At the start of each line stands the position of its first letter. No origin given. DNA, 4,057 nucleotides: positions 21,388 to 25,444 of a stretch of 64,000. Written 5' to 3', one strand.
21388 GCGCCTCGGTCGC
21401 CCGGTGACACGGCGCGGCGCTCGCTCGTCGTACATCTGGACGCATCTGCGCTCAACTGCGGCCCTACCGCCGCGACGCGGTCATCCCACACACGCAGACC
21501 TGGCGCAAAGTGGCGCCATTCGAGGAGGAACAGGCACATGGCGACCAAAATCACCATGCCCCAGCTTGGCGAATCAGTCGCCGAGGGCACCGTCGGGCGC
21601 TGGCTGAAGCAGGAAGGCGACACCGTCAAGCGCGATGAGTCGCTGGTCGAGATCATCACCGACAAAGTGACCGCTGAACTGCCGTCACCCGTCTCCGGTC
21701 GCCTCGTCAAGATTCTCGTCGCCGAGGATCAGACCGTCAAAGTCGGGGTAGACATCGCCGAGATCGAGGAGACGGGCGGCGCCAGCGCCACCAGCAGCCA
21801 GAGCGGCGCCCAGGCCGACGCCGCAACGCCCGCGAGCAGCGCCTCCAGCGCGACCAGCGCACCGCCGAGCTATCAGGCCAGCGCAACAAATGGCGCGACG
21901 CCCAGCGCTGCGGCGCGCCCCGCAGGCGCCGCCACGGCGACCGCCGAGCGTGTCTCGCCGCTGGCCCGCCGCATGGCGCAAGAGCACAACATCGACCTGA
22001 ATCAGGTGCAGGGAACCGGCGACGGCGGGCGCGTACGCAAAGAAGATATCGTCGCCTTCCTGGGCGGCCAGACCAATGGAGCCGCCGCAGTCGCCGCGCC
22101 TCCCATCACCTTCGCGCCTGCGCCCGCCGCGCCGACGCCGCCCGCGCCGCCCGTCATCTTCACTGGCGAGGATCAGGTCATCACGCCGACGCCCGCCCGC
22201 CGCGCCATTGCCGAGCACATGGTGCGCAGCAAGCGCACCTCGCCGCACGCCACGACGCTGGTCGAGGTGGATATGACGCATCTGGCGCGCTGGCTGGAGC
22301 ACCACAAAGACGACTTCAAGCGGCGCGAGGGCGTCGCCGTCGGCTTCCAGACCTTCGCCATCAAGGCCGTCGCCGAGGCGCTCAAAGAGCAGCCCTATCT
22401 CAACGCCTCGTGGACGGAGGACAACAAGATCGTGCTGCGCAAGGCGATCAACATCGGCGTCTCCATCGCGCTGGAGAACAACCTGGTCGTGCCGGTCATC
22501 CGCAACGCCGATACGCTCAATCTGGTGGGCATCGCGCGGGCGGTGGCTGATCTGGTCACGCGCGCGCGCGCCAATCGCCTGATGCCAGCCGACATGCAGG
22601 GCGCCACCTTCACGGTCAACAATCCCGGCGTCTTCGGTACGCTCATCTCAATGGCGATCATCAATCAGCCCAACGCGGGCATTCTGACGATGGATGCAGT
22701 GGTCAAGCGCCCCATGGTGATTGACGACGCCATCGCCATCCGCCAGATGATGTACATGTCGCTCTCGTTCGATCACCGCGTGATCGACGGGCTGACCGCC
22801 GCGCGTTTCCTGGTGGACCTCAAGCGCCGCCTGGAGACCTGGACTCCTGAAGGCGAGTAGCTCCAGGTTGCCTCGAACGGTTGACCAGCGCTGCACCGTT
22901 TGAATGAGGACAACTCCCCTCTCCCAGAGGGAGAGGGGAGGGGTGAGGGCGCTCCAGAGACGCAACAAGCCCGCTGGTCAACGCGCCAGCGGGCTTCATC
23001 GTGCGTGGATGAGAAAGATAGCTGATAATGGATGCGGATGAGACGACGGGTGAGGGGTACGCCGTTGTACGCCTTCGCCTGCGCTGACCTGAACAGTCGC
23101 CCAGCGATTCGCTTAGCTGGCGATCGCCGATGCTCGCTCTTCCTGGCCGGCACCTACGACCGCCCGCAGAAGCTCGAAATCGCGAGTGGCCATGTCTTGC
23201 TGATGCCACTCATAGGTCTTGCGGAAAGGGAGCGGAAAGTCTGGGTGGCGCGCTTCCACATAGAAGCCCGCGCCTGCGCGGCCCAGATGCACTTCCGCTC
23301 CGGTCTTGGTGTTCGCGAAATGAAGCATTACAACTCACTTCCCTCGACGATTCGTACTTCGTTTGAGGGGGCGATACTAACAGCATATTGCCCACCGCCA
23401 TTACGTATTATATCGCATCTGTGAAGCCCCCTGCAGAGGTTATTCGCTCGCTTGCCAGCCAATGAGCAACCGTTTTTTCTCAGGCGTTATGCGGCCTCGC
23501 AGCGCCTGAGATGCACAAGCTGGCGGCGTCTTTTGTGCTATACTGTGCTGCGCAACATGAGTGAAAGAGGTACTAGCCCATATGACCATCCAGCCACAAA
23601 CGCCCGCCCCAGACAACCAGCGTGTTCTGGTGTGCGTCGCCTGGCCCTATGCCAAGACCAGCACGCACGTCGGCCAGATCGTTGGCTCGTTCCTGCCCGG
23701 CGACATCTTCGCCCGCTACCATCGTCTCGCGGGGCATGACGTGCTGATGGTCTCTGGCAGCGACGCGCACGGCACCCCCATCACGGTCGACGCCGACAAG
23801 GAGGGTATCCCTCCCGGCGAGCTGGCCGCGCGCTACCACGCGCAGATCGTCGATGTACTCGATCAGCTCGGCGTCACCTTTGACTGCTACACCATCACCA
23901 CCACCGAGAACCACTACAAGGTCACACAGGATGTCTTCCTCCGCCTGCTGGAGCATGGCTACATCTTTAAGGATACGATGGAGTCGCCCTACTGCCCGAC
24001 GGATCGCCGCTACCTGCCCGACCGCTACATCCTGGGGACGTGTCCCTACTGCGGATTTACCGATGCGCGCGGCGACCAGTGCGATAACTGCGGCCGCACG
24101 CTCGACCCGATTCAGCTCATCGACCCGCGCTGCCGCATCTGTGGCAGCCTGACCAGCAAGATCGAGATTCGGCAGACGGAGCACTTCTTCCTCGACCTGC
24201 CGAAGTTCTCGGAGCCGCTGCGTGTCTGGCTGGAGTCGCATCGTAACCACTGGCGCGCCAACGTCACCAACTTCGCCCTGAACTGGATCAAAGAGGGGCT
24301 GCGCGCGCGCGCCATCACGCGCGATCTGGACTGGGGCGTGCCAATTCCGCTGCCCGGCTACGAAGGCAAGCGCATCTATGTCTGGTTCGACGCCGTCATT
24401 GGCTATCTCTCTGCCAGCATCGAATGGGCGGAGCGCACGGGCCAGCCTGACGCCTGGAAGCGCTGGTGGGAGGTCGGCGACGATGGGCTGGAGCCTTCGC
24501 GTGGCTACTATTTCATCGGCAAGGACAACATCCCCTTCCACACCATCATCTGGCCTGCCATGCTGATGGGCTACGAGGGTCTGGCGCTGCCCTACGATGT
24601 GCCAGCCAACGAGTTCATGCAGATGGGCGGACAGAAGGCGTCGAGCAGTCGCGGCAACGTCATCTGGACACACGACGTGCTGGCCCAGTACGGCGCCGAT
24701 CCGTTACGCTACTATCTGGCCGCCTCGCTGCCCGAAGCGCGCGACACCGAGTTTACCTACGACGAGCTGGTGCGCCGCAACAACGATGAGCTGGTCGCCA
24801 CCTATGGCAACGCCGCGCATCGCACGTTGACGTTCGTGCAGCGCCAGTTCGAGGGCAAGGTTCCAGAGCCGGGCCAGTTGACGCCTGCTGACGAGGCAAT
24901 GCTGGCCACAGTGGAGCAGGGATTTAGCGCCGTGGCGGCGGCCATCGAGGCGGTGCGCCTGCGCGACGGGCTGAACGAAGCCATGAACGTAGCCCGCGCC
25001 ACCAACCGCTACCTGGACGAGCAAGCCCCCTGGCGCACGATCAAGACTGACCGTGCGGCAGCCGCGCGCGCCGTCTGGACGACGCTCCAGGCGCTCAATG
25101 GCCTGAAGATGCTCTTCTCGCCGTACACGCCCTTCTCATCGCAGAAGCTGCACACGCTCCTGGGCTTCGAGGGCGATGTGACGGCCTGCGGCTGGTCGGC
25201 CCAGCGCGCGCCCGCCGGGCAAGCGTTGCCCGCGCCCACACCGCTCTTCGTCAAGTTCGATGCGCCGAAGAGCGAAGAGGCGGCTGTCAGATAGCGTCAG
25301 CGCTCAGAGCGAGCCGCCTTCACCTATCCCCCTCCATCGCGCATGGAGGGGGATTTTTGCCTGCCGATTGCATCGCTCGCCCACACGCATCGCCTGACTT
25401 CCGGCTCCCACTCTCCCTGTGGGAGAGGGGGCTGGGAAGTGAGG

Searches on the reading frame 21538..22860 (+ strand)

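Call 70: search_protein_families(library=pfam, proteins=[window:21538-22860:+], max_evalue=0.00001)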
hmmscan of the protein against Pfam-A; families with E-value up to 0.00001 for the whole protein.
window:21538-22860:+ (440 aa): 3 families
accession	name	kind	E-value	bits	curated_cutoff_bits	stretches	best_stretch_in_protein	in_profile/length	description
PF00198.28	2-oxoacid_dh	-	3.5e-77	259.4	23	1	211-435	3-227/232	2-oxoacid dehydrogenases acyltransferase (catalytic domain)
PF00364.28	Biotin_lipoyl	-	1.2e-19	70.3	22.1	1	4-76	2-73/73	Biotin-requiring enzyme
PF02817.22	E3_binding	-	9.2e-16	58.2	23.7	1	139-171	3-35/36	e3 binding domain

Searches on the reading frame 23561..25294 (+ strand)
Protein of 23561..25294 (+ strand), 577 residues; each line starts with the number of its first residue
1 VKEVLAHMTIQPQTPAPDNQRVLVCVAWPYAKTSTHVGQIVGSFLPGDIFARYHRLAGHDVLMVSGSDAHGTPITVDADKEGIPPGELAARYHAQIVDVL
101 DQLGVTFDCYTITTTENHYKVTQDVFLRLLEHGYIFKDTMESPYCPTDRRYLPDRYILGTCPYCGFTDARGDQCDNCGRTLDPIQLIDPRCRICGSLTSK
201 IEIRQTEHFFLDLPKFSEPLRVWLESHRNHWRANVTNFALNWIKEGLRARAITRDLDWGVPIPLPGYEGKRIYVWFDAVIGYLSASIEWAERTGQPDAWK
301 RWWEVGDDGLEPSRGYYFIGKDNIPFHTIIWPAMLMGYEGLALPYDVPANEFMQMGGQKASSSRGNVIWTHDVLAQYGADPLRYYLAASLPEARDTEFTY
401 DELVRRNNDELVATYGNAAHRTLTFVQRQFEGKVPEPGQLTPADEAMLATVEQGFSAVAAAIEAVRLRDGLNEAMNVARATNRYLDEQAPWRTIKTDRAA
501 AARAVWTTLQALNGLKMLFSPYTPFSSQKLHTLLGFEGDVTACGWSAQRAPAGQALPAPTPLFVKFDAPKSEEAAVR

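Call 70: search_protein_families(library=pfam, proteins=[window:23561-25294:+], max_evalue=0.00001)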
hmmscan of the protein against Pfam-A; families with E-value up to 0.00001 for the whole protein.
window:23561-25294:+ (577 aa): 4 families
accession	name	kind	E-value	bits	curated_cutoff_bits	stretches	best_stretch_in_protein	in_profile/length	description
PF09334.17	tRNA-synt_1g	-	2.6e-147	491.1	20.1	1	22-423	1-391/391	tRNA synthetases class I (M)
PF00133.28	tRNA-synt_1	-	7.7e-19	68.2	22.7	1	23-264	26-245/414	tRNA synthetases class I (I, L, M and V)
PF19303.5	Anticodon_3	-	1.2e-15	58.1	23.5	1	434-573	1-142/152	Anticodon binding domain of methionyl tRNA ligase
PF01406.26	tRNA-synt_1e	-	8.2e-07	29.1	27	0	350-388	244-282/301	tRNA synthetases class I (C) catalytic domain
